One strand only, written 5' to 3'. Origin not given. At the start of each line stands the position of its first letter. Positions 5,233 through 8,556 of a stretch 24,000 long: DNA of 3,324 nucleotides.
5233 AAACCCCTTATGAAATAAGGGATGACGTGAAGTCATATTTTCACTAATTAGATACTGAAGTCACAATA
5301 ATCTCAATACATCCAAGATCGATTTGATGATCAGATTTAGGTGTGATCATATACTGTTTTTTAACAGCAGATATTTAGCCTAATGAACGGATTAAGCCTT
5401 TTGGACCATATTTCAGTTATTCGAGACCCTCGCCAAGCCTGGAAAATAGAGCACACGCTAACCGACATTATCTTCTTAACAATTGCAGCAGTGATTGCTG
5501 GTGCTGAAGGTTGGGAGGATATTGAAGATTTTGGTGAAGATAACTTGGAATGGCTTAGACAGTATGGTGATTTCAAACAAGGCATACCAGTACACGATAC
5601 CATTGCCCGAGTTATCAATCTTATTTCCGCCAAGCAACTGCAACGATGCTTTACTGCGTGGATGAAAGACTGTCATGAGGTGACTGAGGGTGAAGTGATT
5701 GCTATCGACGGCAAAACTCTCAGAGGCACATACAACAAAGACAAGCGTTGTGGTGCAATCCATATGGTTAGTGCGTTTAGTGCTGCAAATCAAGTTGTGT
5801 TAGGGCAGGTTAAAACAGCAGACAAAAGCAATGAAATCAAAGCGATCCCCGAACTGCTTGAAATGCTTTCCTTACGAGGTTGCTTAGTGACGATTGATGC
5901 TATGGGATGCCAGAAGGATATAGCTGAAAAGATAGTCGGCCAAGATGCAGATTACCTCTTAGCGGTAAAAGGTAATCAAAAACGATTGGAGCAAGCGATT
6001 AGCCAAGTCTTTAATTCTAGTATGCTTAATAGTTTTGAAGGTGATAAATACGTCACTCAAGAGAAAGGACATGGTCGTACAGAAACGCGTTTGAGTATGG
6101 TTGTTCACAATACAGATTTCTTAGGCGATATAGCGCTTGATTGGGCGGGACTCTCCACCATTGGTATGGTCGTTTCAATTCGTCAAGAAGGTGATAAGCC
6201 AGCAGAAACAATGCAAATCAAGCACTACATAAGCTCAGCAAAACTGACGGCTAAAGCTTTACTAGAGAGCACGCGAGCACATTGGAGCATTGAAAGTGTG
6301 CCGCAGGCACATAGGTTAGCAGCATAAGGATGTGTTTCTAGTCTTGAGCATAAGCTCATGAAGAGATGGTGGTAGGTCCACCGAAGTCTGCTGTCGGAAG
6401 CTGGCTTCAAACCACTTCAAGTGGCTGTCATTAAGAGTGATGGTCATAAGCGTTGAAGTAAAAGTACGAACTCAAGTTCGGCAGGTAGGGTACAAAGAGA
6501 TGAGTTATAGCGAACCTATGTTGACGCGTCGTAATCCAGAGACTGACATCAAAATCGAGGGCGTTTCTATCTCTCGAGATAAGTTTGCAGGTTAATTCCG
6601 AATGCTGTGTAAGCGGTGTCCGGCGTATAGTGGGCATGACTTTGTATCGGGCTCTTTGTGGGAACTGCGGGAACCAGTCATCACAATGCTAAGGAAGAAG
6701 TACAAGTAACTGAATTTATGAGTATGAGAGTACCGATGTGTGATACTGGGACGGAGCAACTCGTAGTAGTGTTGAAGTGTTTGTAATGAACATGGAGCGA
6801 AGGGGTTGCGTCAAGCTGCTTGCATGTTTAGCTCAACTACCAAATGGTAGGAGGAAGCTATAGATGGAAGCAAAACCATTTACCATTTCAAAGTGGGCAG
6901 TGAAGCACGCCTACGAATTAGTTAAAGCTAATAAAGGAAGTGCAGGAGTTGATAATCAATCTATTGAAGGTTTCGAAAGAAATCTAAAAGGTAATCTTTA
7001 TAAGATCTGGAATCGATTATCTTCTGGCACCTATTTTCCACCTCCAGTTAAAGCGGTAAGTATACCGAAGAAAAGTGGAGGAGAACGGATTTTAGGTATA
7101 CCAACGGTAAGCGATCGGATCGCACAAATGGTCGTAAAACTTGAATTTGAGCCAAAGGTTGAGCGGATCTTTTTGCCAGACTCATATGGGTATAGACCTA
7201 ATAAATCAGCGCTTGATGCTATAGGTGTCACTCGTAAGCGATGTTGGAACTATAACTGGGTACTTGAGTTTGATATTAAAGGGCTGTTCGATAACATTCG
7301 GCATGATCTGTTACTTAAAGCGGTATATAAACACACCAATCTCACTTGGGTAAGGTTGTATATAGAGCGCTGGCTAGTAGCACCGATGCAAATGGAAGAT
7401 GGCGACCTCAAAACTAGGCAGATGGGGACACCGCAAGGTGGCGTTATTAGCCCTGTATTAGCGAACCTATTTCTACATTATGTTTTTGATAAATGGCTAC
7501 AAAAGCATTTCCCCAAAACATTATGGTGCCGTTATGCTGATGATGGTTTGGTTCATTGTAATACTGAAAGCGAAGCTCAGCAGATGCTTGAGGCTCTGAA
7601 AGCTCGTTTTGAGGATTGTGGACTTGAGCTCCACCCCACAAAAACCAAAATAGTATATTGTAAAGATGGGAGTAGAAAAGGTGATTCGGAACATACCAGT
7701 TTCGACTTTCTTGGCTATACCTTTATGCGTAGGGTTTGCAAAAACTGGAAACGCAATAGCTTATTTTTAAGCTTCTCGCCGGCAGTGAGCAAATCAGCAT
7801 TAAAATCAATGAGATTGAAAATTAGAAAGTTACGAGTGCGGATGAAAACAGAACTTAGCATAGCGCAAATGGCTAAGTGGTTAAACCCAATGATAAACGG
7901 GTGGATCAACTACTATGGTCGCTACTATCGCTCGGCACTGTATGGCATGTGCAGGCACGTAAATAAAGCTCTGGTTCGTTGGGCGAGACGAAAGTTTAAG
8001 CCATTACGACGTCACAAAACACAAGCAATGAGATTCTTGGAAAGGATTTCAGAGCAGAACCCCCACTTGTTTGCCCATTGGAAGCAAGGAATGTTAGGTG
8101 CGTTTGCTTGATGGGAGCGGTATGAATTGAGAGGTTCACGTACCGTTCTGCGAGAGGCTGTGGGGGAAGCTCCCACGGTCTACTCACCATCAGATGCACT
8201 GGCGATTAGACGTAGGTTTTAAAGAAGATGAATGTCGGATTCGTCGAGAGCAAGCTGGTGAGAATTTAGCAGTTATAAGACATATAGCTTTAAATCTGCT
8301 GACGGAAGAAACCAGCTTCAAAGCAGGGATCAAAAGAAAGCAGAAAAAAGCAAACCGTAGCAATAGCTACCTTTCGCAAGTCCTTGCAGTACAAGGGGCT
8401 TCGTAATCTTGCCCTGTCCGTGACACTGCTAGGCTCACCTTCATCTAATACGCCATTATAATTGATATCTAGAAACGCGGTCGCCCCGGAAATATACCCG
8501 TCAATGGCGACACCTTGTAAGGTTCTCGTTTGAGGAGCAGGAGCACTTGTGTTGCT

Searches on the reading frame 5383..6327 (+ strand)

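Call 21: search_protein_families(library=ncbifam, proteins=[window:5383-6327:+])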
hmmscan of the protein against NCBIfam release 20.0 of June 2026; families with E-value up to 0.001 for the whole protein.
window:5383-6327:+ (314 aa): 2 families
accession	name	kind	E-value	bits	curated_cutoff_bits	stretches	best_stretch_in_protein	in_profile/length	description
NF033564.0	transpos_ISAs1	equivalog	5.1e-109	364.3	70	1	29-305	1-277/314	ISAs1 family transposase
NF033539.1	transpos_IS1380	equivalog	2.9e-06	26.2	180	1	12-222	34-262/419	IS1380 family transposase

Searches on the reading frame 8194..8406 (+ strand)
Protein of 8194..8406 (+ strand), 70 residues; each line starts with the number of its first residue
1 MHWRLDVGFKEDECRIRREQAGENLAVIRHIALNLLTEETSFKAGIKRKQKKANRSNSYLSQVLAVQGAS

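Call 11: search_protein_families(library=pfam, proteins=[window:8194-8406:+])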
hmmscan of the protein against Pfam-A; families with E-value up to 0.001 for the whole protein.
window:8194-8406:+ (70 aa): 0 families

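Call 21: search_protein_families(library=ncbifam, proteins=[window:8194-8406:+])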
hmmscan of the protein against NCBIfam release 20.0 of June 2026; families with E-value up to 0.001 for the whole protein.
window:8194-8406:+ (70 aa): 1 family
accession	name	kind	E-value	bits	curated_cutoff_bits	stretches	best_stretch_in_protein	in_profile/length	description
NF033564.0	transpos_ISAs1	equivalog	8.3e-13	48.2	70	1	1-36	279-314/314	ISAs1 family transposase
